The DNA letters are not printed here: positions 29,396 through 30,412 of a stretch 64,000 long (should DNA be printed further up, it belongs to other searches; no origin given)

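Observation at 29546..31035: GC-rich pyrF-pyrE pair, each with its own terminator: apparently acquired orotate-to-UMP module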

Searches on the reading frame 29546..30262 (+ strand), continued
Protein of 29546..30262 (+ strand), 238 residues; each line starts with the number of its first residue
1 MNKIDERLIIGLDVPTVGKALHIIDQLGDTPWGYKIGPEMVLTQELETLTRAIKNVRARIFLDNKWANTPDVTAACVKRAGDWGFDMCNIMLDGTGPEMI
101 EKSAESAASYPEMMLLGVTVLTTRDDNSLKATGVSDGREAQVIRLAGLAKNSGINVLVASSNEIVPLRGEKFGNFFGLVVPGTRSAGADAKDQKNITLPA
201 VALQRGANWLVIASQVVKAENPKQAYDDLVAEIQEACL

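Call 82: fold_search(model_id=the predicted structure, library=pdb)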
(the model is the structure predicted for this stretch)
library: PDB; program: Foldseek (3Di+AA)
matches with E <= 10: 1895; with E <= 0.001: 948
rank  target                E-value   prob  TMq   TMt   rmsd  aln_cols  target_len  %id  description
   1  8cso_C                3.9e-21  1.00  0.89  0.91   1.9       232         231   27  Crystal Structure of Orotidine 5'-phosphate decarboxylase from Klebsiella pneumoniae in complex with Uridine-5'-monoph (released 2022-06-08)
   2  8cso_E                4.4e-21  1.00  0.88  0.91   1.9       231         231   27  Crystal Structure of Orotidine 5'-phosphate decarboxylase from Klebsiella pneumoniae in complex with Uridine-5'-monoph (released 2022-06-08)
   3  3ldv_A                1.5e-20  1.00  0.84  0.86   3.0       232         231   31  1.77 Angstrom resolution crystal structure of orotidine 5'-phosphate decarboxylase from Vibrio cholerae O1 biovar elto (released 2010-01-26)
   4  3ldv_B                2.0e-20  1.00  0.85  0.90   2.4       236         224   30  1.77 Angstrom resolution crystal structure of orotidine 5'-phosphate decarboxylase from Vibrio cholerae O1 biovar elto (released 2010-01-26)
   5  3uwq_B                3.6e-20  1.00  0.85  0.90   2.2       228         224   30  1.80 Angstrom resolution crystal structure of orotidine 5'-phosphate decarboxylase from Vibrio cholerae O1 biovar elto (released 2011-12-14)
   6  1eix_A                4.6e-20  1.00  0.88  0.90   1.8       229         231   30  STRUCTURE OF OROTIDINE 5'-MONOPHOSPHATE DECARBOXYLASE FROM E. COLI, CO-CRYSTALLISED WITH THE INHIBITOR BMP (released 2000-03-15)
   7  8cso_A                5.4e-20  1.00  0.87  0.90   2.1       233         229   27  Crystal Structure of Orotidine 5'-phosphate decarboxylase from Klebsiella pneumoniae in complex with Uridine-5'-monoph (released 2022-06-08)
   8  1eix_C                7.7e-20  1.00  0.87  0.89   1.9       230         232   30  STRUCTURE OF OROTIDINE 5'-MONOPHOSPHATE DECARBOXYLASE FROM E. COLI, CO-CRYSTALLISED WITH THE INHIBITOR BMP (released 2000-03-15)
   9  3uwq_A                2.3e-19  1.00  0.85  0.91   2.1       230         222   30  1.80 Angstrom resolution crystal structure of orotidine 5'-phosphate decarboxylase from Vibrio cholerae O1 biovar elto (released 2011-12-14)
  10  8dop_G                5.6e-19  1.00  0.83  0.88   2.0       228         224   27  Crystal structure of 2,3-diketo-5-methylthiopentyl-1-phosphate enolase-phosphatase from Klebsiella aerogenes (P1 Form) (released 2022-07-27)
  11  8dop_F                7.5e-19  1.00  0.84  0.88   2.2       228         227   28  Crystal structure of 2,3-diketo-5-methylthiopentyl-1-phosphate enolase-phosphatase from Klebsiella aerogenes (P1 Form) (released 2022-07-27)
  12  8dop_H                1.3e-18  1.00  0.82  0.88   2.4       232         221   26  Crystal structure of 2,3-diketo-5-methylthiopentyl-1-phosphate enolase-phosphatase from Klebsiella aerogenes (P1 Form) (released 2022-07-27)
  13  1dbt_A                1.9e-18  1.00  0.86  0.86   2.3       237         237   25  CRYSTAL STRUCTURE OF OROTIDINE 5'-MONOPHOSPHATE DECARBOXYLASE FROM BACILLUS SUBTILIS COMPLEXED WITH UMP (released 2000-03-06)
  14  8cso_D                2.4e-18  1.00  0.84  0.90   2.0       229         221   25  Crystal Structure of Orotidine 5'-phosphate decarboxylase from Klebsiella pneumoniae in complex with Uridine-5'-monoph (released 2022-06-08)
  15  1l2u_A                3.3e-18  1.00  0.83  0.87   2.5       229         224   28  Orotidine 5'-monophosphate decarboxylase from E. coli (released 2002-03-13)
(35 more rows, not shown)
